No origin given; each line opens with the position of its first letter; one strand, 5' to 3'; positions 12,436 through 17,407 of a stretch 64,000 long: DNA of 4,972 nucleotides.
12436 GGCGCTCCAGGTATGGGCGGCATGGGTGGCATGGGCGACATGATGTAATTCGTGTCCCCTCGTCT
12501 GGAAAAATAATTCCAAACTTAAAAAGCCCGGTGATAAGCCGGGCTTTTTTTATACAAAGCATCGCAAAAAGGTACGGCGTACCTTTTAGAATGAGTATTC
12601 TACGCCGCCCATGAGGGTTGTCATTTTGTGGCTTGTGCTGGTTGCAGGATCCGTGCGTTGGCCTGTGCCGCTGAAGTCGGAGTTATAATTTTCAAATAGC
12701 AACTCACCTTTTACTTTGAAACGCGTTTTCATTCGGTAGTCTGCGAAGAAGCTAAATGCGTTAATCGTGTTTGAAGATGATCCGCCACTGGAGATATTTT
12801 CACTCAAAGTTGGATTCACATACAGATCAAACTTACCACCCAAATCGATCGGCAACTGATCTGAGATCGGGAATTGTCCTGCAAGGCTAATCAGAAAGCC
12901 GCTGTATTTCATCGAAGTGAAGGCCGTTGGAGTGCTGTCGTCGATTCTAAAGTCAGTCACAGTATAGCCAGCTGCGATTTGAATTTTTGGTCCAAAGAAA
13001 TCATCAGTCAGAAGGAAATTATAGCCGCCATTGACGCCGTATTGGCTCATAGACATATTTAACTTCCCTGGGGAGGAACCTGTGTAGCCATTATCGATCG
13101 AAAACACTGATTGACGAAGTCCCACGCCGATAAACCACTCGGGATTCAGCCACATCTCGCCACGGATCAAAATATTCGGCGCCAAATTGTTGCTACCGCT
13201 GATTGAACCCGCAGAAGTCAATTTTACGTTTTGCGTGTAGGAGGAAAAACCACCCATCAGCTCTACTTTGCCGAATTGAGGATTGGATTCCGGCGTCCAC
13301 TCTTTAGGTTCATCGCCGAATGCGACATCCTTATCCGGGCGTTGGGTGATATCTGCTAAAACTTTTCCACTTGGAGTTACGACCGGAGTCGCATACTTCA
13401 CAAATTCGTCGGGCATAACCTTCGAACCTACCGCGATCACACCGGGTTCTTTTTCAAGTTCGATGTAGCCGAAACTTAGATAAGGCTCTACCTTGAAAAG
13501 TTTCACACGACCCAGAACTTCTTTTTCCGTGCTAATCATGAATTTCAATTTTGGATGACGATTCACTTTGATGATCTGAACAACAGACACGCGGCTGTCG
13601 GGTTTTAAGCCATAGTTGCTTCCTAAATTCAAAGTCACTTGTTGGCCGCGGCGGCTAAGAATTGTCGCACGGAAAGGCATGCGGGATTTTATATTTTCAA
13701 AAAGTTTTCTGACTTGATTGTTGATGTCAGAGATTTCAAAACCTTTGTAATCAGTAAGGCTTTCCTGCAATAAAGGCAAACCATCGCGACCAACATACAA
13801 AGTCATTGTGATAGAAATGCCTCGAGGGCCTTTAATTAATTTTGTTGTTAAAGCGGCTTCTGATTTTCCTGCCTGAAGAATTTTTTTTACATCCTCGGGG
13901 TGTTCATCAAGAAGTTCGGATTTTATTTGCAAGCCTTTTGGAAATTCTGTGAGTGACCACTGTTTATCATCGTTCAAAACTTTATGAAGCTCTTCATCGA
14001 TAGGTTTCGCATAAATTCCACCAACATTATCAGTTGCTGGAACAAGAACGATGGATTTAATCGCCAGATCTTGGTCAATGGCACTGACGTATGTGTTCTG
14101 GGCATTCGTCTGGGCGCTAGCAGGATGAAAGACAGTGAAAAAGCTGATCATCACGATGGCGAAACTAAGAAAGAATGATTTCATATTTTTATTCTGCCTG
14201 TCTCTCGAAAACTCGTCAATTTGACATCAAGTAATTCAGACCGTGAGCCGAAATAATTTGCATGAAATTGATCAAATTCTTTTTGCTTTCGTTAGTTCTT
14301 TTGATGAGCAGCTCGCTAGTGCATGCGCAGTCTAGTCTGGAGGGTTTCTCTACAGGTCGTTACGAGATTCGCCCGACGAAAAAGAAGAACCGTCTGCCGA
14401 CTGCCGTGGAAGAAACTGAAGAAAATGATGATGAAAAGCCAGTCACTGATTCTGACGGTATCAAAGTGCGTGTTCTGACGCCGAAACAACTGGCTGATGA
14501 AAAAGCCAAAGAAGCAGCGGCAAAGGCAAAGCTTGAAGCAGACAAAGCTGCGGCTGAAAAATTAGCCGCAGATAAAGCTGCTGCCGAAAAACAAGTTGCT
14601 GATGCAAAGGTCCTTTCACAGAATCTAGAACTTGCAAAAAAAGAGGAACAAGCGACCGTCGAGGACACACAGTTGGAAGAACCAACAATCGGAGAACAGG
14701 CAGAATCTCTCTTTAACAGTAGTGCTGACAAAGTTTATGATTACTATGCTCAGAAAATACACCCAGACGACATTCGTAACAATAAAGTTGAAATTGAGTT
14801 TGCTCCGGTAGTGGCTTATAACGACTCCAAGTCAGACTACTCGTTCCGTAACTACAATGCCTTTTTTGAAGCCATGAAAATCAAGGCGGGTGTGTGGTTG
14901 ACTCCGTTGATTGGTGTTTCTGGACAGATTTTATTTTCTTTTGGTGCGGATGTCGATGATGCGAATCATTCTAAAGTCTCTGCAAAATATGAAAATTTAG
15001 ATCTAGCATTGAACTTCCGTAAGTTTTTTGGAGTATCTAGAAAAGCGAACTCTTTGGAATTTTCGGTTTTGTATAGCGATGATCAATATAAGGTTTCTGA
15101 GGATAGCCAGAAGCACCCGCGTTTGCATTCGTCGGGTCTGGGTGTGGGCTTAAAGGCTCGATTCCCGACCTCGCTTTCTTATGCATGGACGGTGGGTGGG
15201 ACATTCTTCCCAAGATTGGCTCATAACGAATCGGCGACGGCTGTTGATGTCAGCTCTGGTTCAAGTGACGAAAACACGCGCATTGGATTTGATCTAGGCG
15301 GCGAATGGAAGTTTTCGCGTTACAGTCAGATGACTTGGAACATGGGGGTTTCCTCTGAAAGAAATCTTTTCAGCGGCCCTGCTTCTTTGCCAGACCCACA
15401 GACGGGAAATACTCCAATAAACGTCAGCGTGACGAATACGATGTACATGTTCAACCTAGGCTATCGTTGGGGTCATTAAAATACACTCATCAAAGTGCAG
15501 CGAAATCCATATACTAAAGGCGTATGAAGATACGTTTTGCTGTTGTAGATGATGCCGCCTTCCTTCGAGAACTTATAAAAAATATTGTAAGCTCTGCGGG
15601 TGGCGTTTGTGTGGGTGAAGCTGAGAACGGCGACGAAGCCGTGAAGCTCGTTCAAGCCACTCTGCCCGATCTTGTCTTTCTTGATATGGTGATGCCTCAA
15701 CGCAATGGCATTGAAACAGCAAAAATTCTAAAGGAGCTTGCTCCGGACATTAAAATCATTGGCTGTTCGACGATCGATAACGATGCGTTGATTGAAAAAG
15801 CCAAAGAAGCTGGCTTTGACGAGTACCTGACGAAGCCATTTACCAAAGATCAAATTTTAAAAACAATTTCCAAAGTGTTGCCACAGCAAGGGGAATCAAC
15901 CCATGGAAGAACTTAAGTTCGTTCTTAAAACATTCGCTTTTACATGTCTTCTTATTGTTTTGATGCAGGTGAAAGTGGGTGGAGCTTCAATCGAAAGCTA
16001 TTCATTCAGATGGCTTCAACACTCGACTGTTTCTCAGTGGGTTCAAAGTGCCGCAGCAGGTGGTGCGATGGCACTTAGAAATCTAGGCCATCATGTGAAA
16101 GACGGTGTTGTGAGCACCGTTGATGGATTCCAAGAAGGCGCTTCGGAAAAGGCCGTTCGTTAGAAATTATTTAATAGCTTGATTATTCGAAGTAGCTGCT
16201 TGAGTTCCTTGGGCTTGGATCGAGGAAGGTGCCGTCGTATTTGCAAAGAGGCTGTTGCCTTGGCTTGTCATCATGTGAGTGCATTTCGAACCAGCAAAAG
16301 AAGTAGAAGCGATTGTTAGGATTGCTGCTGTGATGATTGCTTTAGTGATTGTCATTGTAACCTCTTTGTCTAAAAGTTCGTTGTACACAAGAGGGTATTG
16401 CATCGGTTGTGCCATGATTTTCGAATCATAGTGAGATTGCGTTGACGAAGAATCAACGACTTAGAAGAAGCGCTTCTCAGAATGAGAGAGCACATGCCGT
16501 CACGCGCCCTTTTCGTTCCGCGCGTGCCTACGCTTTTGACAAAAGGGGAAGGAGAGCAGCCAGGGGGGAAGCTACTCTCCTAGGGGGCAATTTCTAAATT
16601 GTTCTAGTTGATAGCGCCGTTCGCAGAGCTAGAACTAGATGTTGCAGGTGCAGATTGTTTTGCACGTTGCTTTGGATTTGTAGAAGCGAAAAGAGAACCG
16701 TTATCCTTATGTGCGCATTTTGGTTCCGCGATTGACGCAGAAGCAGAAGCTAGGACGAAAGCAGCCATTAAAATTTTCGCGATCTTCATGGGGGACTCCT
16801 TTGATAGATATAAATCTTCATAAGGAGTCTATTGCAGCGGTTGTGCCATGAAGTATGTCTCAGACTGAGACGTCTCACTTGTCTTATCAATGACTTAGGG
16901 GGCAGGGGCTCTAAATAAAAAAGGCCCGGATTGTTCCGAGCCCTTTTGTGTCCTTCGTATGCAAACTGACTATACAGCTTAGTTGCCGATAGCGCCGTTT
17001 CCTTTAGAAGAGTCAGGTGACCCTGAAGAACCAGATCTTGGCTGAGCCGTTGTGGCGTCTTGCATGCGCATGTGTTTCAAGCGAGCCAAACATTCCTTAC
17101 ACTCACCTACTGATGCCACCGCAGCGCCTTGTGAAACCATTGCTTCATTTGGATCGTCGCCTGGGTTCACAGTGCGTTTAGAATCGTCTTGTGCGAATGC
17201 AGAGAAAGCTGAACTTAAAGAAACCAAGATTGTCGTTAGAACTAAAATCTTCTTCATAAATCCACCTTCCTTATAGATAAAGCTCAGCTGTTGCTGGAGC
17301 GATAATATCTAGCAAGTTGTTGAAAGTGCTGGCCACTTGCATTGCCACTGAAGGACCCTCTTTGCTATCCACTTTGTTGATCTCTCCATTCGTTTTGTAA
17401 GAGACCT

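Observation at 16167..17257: Tandem family of three short secreted Hit-like peptides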

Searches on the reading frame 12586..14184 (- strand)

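Call 3: search_protein_families(library=pfam, proteins=[window:12586-14184:-], max_evalue=0.1)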
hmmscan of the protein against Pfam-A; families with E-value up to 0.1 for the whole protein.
window:12586-14184:- (532 aa): 1 family
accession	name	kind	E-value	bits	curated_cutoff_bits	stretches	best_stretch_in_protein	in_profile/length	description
PF13505.12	OMP_b-brl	-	8.1e-08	33.1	28.7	2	319-433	30-133/175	Outer membrane protein beta-barrel domain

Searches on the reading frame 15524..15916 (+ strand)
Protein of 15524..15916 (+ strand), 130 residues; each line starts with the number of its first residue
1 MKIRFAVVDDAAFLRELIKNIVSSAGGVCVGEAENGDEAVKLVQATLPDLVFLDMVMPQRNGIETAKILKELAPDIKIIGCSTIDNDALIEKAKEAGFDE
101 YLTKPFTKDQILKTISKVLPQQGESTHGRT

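Call 3: search_protein_families(library=pfam, proteins=[window:15524-15916:+], max_evalue=0.1)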
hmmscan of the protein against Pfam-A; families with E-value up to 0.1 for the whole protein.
window:15524-15916:+ (130 aa): 2 families
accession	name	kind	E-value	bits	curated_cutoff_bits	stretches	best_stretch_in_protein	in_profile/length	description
PF00072.30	Response_reg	-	3.3e-26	92.1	30.2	1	6-115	2-110/111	Response regulator receiver domain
PF01081.25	Aldolase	-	0.084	12.7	27.8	1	20-116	3-98/196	KDPG and KHG aldolase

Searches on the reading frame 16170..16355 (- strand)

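Call 27: search_protein_families(library=pfam, proteins=[window:16170-16355:-], max_evalue=10)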
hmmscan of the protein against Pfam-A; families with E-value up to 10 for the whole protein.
seq(62 aa): 1 family
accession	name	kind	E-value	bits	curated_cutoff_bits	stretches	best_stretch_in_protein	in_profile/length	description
PF13670.12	PepSY_2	-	0.28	11.6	24.3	1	6-34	2-29/83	Peptidase propeptide and YPEB domain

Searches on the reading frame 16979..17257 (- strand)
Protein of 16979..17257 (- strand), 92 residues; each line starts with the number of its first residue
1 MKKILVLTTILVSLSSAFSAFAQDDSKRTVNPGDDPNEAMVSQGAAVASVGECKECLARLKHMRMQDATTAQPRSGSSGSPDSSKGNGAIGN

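Call 3: search_protein_families(library=pfam, proteins=[window:16979-17257:-], max_evalue=0.1)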
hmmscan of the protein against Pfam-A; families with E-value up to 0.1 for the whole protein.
window:16979-17257:- (92 aa): 1 family
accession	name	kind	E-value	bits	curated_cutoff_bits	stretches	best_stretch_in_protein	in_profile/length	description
PF16956.11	Porin_7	-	0.068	13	26.6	1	1-33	1-33/287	Putative general bacterial porin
